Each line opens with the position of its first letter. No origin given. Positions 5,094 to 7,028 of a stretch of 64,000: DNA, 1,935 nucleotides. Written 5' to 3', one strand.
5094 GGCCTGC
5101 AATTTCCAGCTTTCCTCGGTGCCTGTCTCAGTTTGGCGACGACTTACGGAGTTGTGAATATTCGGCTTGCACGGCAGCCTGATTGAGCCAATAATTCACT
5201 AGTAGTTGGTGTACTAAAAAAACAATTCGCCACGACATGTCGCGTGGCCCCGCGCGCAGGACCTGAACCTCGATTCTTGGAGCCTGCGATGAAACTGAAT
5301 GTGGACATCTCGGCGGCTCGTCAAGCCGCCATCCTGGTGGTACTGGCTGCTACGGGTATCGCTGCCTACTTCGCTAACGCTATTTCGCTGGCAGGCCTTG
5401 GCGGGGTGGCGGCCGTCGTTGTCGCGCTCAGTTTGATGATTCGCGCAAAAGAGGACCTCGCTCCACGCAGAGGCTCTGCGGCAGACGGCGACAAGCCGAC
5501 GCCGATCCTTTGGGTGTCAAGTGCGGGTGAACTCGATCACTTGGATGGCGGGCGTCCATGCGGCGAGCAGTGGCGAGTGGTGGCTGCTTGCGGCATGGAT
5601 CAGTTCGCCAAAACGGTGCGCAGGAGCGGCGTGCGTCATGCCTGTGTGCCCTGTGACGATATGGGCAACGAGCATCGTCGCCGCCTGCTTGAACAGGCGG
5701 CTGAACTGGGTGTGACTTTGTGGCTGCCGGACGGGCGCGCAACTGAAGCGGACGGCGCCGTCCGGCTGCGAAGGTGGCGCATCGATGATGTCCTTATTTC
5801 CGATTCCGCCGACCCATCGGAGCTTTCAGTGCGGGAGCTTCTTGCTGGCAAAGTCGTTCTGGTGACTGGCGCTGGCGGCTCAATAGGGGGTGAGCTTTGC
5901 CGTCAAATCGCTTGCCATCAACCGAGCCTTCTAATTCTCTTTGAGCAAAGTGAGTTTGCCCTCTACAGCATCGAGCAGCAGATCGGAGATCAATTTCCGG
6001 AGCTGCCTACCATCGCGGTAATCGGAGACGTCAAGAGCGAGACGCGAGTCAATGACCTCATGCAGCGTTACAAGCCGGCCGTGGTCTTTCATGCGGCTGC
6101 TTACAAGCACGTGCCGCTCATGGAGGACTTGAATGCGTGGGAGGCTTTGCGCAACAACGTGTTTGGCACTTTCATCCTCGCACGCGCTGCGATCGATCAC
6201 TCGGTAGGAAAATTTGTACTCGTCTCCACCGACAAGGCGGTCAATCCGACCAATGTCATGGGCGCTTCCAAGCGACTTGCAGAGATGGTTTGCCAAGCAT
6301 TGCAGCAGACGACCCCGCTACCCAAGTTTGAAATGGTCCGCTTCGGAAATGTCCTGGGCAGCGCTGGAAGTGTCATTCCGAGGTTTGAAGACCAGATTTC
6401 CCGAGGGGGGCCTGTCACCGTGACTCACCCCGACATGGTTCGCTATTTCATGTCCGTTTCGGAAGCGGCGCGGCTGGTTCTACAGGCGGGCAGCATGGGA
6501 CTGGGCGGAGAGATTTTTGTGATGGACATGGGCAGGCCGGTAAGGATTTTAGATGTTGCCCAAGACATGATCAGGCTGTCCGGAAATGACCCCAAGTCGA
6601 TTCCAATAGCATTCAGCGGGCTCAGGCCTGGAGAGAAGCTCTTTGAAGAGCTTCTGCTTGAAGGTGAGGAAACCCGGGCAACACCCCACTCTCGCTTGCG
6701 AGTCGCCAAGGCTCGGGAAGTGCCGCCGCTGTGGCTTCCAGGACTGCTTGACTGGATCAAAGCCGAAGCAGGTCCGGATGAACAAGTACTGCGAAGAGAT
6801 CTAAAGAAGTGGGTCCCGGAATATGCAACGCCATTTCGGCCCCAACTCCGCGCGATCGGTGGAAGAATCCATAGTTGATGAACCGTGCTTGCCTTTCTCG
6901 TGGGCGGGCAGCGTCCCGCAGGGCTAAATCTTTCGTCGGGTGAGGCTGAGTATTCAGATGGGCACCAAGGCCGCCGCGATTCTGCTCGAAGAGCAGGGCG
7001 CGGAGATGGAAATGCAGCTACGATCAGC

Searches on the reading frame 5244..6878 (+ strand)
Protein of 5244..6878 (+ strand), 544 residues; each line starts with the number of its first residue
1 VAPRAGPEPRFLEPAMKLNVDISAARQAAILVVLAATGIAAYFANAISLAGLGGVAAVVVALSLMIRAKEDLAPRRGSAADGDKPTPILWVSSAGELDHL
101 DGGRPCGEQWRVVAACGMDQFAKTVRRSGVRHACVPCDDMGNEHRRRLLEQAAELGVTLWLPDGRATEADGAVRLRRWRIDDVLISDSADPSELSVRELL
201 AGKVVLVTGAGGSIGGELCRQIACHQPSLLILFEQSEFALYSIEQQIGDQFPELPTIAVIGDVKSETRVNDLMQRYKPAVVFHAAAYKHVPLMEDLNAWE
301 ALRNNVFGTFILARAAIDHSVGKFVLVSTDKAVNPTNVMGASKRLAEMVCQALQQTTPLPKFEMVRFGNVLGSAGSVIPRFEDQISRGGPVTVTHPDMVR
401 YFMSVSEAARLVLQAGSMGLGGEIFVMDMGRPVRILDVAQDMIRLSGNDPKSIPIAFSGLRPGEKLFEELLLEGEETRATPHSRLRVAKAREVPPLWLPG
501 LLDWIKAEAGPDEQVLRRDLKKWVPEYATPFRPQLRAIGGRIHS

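Call 8: search_protein_families(library=pfam, proteins=[window:5244-6878:+])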
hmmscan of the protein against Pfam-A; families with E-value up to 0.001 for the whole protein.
window:5244-6878:+ (544 aa): 6 families
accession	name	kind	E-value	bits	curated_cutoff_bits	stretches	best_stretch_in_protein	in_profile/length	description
PF02719.21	Polysacc_synt_2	-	1.6e-113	379.2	20.2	1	205-488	1-291/293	Polysaccharide biosynthesis protein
PF01370.27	Epimerase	-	6.8e-17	62.1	20.9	1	205-425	1-237/240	NAD dependent epimerase/dehydratase family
PF04321.23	RmlD_sub_bind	-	2.2e-10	40.5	27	1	205-375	3-156/287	RmlD substrate binding domain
PF16363.11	GDP_Man_Dehyd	-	6.3e-09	36.2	27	1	206-331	1-131/332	GDP-mannose 4,6 dehydratase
PF00106.31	adh_short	-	1e-07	32.1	26.6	1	203-354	1-164/195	short chain dehydrogenase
PF01073.25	3Beta_HSD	-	6.8e-06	25.7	22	1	206-336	1-123/280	3-beta hydroxysteroid dehydrogenase/isomerase family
